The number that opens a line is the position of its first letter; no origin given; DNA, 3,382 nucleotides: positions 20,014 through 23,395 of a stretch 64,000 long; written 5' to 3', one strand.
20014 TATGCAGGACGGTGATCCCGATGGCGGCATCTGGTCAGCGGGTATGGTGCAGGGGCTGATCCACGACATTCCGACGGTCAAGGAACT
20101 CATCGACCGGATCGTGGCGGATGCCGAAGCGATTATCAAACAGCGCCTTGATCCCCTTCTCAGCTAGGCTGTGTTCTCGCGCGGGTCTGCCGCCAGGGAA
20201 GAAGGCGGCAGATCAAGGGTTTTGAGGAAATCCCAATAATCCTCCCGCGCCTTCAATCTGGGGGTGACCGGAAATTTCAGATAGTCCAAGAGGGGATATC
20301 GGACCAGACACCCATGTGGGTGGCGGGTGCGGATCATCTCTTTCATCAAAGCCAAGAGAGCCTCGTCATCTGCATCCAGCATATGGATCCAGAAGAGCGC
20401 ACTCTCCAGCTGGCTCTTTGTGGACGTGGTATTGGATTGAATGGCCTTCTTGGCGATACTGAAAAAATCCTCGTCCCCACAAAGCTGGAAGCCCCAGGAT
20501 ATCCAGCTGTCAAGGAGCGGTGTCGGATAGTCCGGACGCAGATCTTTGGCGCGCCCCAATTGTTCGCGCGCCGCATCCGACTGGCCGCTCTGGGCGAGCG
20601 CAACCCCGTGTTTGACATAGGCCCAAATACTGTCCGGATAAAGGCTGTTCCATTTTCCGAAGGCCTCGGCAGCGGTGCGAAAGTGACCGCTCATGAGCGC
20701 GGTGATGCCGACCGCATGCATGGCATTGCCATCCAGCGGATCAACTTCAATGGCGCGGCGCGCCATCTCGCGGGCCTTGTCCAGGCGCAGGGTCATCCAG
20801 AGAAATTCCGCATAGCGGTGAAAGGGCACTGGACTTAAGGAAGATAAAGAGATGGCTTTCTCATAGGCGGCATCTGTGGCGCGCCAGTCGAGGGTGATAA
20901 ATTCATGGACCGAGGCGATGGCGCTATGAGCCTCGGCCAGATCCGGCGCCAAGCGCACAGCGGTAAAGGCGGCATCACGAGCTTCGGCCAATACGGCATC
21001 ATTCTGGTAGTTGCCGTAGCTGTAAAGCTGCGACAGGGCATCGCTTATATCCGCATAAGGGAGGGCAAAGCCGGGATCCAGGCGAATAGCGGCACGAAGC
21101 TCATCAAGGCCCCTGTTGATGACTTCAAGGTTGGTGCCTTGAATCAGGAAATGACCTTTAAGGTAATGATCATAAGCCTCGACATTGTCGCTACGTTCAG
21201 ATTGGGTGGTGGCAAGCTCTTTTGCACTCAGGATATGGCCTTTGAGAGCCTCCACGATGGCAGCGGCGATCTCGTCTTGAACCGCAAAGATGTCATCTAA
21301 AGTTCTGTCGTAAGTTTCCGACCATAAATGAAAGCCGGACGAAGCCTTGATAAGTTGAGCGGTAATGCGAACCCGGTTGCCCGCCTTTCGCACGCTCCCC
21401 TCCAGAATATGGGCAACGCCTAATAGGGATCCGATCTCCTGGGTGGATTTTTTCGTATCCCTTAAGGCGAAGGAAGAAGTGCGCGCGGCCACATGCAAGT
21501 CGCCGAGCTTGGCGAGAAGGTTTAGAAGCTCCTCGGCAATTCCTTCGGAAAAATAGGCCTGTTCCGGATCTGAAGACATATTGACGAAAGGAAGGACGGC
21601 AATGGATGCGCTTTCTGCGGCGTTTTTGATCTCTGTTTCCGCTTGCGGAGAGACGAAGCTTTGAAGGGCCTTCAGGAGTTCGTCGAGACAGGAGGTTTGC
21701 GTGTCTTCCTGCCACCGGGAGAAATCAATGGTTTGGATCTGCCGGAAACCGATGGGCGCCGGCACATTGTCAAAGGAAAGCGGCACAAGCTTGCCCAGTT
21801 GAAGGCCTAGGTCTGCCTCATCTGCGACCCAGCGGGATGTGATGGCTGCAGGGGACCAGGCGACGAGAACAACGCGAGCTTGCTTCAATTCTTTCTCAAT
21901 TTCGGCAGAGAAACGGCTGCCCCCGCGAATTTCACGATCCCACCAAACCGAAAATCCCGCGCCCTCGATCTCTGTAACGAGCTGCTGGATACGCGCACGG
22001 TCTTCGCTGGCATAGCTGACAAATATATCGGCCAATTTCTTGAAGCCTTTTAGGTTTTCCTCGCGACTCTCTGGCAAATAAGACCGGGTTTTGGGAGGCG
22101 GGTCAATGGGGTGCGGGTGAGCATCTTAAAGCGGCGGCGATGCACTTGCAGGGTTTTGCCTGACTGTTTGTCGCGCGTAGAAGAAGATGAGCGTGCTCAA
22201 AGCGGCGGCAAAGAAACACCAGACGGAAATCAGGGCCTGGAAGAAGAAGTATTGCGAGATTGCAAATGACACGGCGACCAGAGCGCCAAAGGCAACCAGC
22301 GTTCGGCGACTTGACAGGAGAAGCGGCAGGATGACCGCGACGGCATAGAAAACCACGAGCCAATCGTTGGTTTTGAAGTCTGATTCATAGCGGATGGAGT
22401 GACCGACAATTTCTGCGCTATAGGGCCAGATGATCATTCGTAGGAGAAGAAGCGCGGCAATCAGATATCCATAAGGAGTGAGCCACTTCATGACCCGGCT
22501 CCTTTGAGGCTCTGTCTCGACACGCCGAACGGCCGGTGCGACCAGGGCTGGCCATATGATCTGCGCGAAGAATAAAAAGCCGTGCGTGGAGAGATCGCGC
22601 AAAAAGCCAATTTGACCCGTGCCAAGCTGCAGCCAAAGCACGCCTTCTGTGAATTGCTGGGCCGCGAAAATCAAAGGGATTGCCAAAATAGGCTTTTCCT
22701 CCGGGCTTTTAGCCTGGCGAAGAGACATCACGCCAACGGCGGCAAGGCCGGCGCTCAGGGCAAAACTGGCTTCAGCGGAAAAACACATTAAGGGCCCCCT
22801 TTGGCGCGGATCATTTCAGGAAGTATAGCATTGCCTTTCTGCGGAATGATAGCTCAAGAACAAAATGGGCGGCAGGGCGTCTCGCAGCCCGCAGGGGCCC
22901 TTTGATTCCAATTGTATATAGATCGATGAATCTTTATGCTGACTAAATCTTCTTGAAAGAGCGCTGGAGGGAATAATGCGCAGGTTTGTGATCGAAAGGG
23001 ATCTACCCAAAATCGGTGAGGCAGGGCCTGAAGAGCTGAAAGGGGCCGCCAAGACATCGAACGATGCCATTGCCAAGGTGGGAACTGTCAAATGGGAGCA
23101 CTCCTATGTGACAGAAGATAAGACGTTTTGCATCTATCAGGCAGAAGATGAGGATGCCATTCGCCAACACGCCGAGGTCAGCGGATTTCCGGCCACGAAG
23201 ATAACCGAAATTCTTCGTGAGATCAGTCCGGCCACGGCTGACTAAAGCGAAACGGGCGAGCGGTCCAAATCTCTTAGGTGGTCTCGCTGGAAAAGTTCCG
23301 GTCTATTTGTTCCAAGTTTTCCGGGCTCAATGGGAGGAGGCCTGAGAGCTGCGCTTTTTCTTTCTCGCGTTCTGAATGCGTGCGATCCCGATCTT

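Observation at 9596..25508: Three same-strand paralogs within 16 kb: conserved effector and linker halves, divergent TPR sensor halves, no shared neighbour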

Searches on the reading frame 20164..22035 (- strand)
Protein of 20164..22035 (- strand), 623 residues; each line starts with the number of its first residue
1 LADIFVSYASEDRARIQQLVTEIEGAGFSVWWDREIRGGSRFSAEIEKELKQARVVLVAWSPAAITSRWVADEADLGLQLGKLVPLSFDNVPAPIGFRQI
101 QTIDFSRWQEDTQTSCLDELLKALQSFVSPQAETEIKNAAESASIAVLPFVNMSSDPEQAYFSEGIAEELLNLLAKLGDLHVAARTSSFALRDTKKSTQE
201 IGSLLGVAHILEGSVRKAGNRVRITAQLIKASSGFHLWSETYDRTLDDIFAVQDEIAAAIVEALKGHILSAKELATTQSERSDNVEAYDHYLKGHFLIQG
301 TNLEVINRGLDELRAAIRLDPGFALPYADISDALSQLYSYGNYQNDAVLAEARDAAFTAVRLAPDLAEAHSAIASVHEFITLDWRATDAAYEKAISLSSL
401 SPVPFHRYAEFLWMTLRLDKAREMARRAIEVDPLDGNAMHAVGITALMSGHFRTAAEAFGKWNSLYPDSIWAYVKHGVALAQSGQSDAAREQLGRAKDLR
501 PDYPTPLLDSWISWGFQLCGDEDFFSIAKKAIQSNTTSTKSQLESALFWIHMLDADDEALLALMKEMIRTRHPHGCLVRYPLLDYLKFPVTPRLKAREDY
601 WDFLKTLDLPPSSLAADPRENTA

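Call 6: search_protein_families(library=pfam, proteins=[window:20164-22035:-], max_evalue=0.1)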
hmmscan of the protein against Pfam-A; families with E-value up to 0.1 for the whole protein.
window:20164-22035:- (623 aa): 15 families
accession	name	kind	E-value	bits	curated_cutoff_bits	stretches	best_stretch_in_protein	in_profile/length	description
PF13676.11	TIR_2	-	4.2e-24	85.8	28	1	4-112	1-115/122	TIR domain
PF13431.12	TPR_17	-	4.1e-08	33.3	24.4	0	426-455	3-32/34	Tetratricopeptide repeat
PF13414.12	TPR_11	-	3.8e-06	26.9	26.8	0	479-506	3-30/42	TPR repeat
PF07719.23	TPR_2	-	4.9e-06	26.7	27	0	477-503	8-34/34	Tetratricopeptide repeat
PF13428.12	TPR_14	-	1.9e-05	25.4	23.5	1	406-441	5-40/44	Tetratricopeptide repeat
PF13424.12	TPR_12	-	3e-05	24.6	30.1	0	407-459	8-68/77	Tetratricopeptide repeat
PF14559.12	TPR_19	-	3.6e-05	24.4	25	1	446-502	1-57/68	Tetratricopeptide repeat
PF01582.25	TIR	-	0.00013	22.3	21.3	1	15-78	17-81/179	TIR domain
PF13181.12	TPR_8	-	0.00034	21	25.7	0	472-503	3-34/34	Tetratricopeptide repeat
PF23914.1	TPR_CcmH_CycH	-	0.00072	19.9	42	1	389-467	71-152/158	Cytochrome c-type biogenesis protein H TPR domain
PF08937.16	ThsB_TIR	-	0.0013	19.5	21.2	1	5-82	1-88/100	Thoeris protein ThsB, TIR-like domain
PF17874.7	TPR_MalT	-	0.0076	16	45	0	169-213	85-129/336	MalT-like TPR region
PF17680.6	FlgO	-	0.011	16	22.6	1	138-233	18-114/130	FlgO protein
PF00515.34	TPR_1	-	0.015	15.5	27.8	0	417-433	16-32/34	Tetratricopeptide repeat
PF25062.1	ARM_TT21_N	-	0.024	14.8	40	0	408-457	106-156/222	Tetratricopeptide repeat protein 21 N-terminal ARM repeat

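Call 7: search_protein_families(library=padloc, proteins=[window:20164-22035:-], max_evalue=0.1)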
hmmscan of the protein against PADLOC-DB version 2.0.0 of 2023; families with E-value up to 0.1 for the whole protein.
window:20164-22035:- (623 aa): 8 families
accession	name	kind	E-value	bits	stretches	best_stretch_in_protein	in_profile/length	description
PDLC02421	Aga_TIR-PNTD1-PNTD2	-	1.3e-12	45.6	1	3-134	5-142/430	Class I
PDLC05062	PDC-S66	-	2.6e-11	41.5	1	3-75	150-224/282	-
PDLC02403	Aga_TIR-PNTD1-PNTD2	-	2.1e-09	35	1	4-137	5-144/443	Class I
PDLC02012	SAVED5--SAVED_TIR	-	8.1e-07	26.5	1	2-78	14-92/404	-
PDLC00420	ThsB1|ThsB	-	0.00016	18.9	1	1-69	1-73/319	TIR-like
PDLC03914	NsnC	-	0.024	12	1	103-193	10-103/314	-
PDLC00436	ThsB1|ThsB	-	0.03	11.8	1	3-73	37-112/183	TIR-like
PDLC00434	ThsB1|ThsB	-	0.037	11.1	1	4-73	141-212/396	TIR-like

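Call 8: search_protein_families(library=ncbifam, proteins=[window:20164-22035:-], max_evalue=0.1)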
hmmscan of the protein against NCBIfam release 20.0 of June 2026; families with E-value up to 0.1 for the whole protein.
window:20164-22035:- (623 aa): 13 families
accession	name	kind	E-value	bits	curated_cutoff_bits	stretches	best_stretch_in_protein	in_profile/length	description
TIGR02917.1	PEP_TPR_lipo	equivalog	1.5e-11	42.9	312.2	2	343-502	272-429/899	XrtA/PEP-CTERM system TPR-repeat protein PrsT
TIGR02521.1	type_IV_pilW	equivalog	2.4e-09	37.1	154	1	343-461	41-160/234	type IV pilus biogenesis/stability protein PilW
NF033762.1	social_mot_Tgl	equivalog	1.6e-07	31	225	1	298-494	39-228/252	social motility TPR repeat lipoprotein Tgl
NF009037.0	PRK12370.1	equivalog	2.6e-07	29.4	589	1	180-448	156-414/553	HilA/EilA family virulence transcriptional regulator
NF058526.1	Thoeris_type3_ThcB4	equivalog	1e-06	27.8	220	1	4-75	130-203/375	Thoeris type III anti-phage system protein ThcB4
NF007540.1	PRK10153.1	equivalog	2.4e-06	26.7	400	1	121-330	182-386/516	lysine decarboxylation/transport transcriptional activator CadC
NF042941.1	Retron_TIR_antiphage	equivalog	3e-06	26.3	600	1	2-78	340-418/464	TIR domain-containing anti-phage reverse transcriptase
TIGR04510.1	mod_pep_cyc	subfamily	4.5e-06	25.5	400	1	196-499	305-597/814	putative peptide modification system cyclase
NF040959.1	MamA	equivalog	2.8e-05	23.7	200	1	419-501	54-136/204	magnetosome protein MamA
TIGR02552.1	LcrH_SycD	equivalog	4.8e-05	23.1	104.8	1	412-502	28-118/136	SycD/LcrH family type III secretion system chaperone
NF008391.2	PRK11189.1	equivalog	0.00035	20.1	250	1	421-501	84-164/297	lipoprotein NlpI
TIGR02795.1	tol_pal_ybgF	equivalog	0.029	15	90.1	1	433-494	36-100/119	tol-pal system protein YbgF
TIGR00990.1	3a0801s09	subfamily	0.044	12.4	757.25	0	356-497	320-460/615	mitochondrial import receptor subunit TOM70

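Call 71: search_dna_similar(query=window:20164-22035:-, collection=phages, mode=protein, max_evalue=0.001, max_rows=15)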
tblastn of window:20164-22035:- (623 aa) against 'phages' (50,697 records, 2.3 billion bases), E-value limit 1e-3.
No match.

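Call 72: search_dna_similar(query=window:20164-22035:-, collection=plasmids, mode=protein, max_evalue=0.00001, max_rows=25)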
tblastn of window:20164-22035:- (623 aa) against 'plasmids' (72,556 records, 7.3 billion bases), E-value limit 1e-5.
Records with a match: 590; places in all: 1304; records where one place covers at least 80% of the query: 0.
Best place of each record, by identity: <60% 590.
By first word of the organism name: Rhizobium 252; Sinorhizobium 157; Bradyrhizobium 21; Ensifer 19; Agrobacterium 16; Mesorhizobium 11; Microvirga 9; Aminobacter 9; Phaeobacter 9; Phyllobacterium 8; and 34 more.
By predicted mobility (MOB-suite, as given by PLSDB): non-mobilizable 272; conjugative 210; mobilizable 108.
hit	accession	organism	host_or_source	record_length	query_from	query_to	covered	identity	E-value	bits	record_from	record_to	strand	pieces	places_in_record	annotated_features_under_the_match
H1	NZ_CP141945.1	Novosphingobium sp. RL4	Rheum palmatum L.,Single ...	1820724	4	467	74%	34.6%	3e-68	249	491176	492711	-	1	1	none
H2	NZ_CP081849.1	Polymorphobacter megasporae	Megaspora,lichen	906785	144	587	71%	31.9%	8e-39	161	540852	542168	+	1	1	tetratricopeptide repeat protein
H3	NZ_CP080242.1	Polymorphobacter sp. PAMC 29334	Megaspora,lichen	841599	144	587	71%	31.9%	1e-38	160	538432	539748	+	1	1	tetratricopeptide repeat protein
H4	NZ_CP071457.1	Rhizobium lentis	lentil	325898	76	502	69%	33.1%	1e-47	188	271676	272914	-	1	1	adenylate/guanylate cyclase domain-containing protein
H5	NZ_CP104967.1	Phyllobacterium sp. A18/5-2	Vicia costata,cell culture,root nodule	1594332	145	523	61%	35.7%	8e-51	197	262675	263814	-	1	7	none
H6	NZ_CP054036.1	Rhizobium indicum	Pisum sativum l. (pea),Pure culture,Pea ...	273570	128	502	60%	35.8%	2e-46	184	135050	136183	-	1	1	adenylate/guanylate cyclase domain-containing protein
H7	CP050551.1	Rhizobium leguminosarum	Vicia sativa,cell culture,root nodule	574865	132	502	60%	36.1%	9e-47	185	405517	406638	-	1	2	adenylate/guanylate cyclase domain-containing protein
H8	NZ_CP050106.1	Rhizobium leguminosarum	Trifolium repens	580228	132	502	60%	36.1%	9e-46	182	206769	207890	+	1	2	adenylate/guanylate cyclase domain-containing protein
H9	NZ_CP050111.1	Rhizobium leguminosarum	Trifolium repens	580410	132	502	60%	36.1%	9e-46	182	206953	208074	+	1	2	adenylate/guanylate cyclase domain-containing protein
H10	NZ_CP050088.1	Rhizobium leguminosarum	Trifolium pratense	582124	132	502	60%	36.1%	9e-46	182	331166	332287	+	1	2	adenylate/guanylate cyclase domain-containing protein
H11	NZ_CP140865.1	Rhizobium leguminosarum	Trifolium pratense,whole organism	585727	132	502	60%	36.1%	9e-46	182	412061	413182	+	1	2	adenylate/guanylate cyclase domain-containing protein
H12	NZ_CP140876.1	Rhizobium beringeri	Trifolium pratense,whole organism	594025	132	502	60%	36.1%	1e-45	182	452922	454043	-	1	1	adenylate/guanylate cyclase domain-containing protein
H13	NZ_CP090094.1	Rhizobium leguminosarum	Galega,Cell culture,Plant nodule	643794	132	502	60%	36.1%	1e-45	182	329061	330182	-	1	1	adenylate/guanylate cyclase domain-containing protein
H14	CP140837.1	Rhizobium beringeri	Trifolium pratense,whole organism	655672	132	502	60%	36.1%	1e-45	182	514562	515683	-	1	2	adenylate/guanylate cyclase domain-containing protein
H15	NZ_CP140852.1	Rhizobium beringeri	Trifolium pratense,whole organism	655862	132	502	60%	36.1%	1e-45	182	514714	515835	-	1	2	adenylate/guanylate cyclase domain-containing protein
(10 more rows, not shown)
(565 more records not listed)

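Call 106: predict_structure(alignment_id=A3)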
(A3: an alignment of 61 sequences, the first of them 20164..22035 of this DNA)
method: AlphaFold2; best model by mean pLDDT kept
length: 623 residues; sequences in the alignment: 61
mean_pLDDT: 89.3   pTM: 0.70
mean pLDDT of the five models: 89.3, 88.7, 87.7, 87.0, 86.1
residues with pLDDT >= 90: 410; 70-90: 172; 50-70: 31; < 50: 10
segments of 3 or more residues with pLDDT < 50: 131-138
pLDDT, mean of each block of 10 residues (from residue 1): 91 94 95 72 81 96 93 93 94 89 89 80 85 45 89 85 89 83 83 89 91 93 95 91 89 89 84 55 80 88 90 97 97 93 86 98 95 96 96 92 94 95 96 91 97 98 93 97 97 94 86 95 92 89 93 96 95 90 91 93 90 75 43
secondary structure, 60 per line:
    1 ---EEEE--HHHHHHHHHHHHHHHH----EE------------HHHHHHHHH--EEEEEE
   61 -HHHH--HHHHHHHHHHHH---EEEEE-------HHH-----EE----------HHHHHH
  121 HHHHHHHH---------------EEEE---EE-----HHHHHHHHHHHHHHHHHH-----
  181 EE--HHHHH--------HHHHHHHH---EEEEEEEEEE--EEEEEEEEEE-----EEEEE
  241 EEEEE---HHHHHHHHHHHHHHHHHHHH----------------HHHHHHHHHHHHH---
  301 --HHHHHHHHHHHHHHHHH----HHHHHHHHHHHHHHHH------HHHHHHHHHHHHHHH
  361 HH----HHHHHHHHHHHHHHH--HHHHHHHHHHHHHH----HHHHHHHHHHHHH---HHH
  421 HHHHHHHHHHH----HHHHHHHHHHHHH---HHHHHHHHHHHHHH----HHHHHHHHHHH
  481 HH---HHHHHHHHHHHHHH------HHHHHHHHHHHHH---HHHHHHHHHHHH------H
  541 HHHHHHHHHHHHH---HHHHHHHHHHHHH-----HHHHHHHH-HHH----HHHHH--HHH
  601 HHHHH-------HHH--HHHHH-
elements in order: E4-7 H10-25 H44-52 E55-60 H62-65 H68-79 E83-87 H115-128 E144-147 H158-175 H185-189 H198-205 E209-218 E221-230 E236-245 H249-268 H285-297 H303-319 H324-339 H346-362 H367-381 H384-397 H402-414 H418-431 H436-448 H452-465 H470-482 H486-499 H506-518 H522-533 H540-553 H557-569 H575-582 H591-595 H598-605 H618-622

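Call 108: fold_search(model_id=the predicted structure, library=pdb)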
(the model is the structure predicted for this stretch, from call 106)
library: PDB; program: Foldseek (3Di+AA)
matches with E <= 10: 1681; with E <= 0.001: 239
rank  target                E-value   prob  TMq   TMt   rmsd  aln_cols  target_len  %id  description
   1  8chy                  5.1e-08  1.00  0.27  0.53  10.4       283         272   20  Crystal structure of an 8-repeat consensus TPR superhelix with Zinc. (released 2024-02-21)
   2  6eou                  5.3e-08  1.00  0.29  0.48  12.7       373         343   16  O-GlcNAc transferase TPR domain with the intellectual disability associated mutation L254F (released 2018-05-09)
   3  9qhb                  1.4e-07  1.00  0.28  0.55  11.5       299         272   20  Crystal structure of 16-repeat CTPR protein with eliminated coordination sites (released 2025-10-22)
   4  9qhc_B                1.8e-07  1.00  0.29  0.58  12.5       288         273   20  Crystal structure of 8-repeat CTPR protein with eliminated coordination sites (released 2025-10-22)
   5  1w3b_B                2.9e-07  1.00  0.29  0.44  14.6       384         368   16  The superhelical TPR domain of O-linked GlcNAc transferase reveals structural similarities to importin alpha. (released 2004-09-09)
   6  1w3b_A                4.1e-07  1.00  0.30  0.45  13.6       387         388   17  The superhelical TPR domain of O-linked GlcNAc transferase reveals structural similarities to importin alpha. (released 2004-09-09)
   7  9qhc_A                5.2e-07  1.00  0.29  0.57  12.4       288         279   20  Crystal structure of 8-repeat CTPR protein with eliminated coordination sites (released 2025-10-22)
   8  7yea_A                7.5e-07  1.00  0.31  0.21  23.2       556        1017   16  Human O-GlcNAc transferase Dimer (released 2023-07-12)
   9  8dth_B                8.1e-07  1.00  0.22  0.20  13.3       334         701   15  Cryo-EM structure of Arabidopsis SPY alternative conformation 2 (released 2023-03-08)
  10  7yeh_A                1.2e-06  1.00  0.31  0.20  13.4       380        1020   16  Cryo-EM structure of human OGT-OGA complex (released 2023-07-12)
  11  3ly9                  1.4e-06  1.00  0.37  0.66   4.6       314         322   14  Crystal structure of mutant D471N of the periplasmic domain of CadC (released 2011-02-09)
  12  3ly8                  1.5e-06  1.00  0.38  0.68   4.3       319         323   14  Crystal structure of mutant D471E of the periplasmic domain of CadC (released 2011-02-09)
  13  8dth_A                1.7e-06  1.00  0.22  0.19  15.4       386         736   16  Cryo-EM structure of Arabidopsis SPY alternative conformation 2 (released 2023-03-08)
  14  3lya                  1.8e-06  1.00  0.37  0.67   4.8       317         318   13  Crystal structure of the periplasmic domain of CadC in the presence of K2ReCl6 (released 2011-02-09)
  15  7ntf_B                1.8e-06  1.00  0.32  0.25  10.7       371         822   17  Cryo-EM structure of unliganded O-GlcNAc transferase (released 2021-11-17)
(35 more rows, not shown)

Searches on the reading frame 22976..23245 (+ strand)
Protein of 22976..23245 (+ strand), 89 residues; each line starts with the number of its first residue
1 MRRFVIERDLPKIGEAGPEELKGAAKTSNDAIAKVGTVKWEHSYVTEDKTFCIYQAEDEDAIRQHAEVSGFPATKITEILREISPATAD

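Call 41: search_protein_families(library=pfam, proteins=[window:22976-23245:+], max_evalue=0.001)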
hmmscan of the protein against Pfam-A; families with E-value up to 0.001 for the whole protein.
window:22976-23245:+ (89 aa): 1 family
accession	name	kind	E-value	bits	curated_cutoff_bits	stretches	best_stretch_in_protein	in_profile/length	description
PF14026.12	SCO4226-like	-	2.7e-22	79.2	28.5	1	4-79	1-76/76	Nickel responsive protein SCO4226-like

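Call 89: search_protein_families(library=padloc, proteins=[window:22976-23245:+], max_evalue=0.001)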
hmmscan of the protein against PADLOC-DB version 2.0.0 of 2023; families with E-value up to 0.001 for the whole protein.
window:22976-23245:+ (89 aa): 0 families
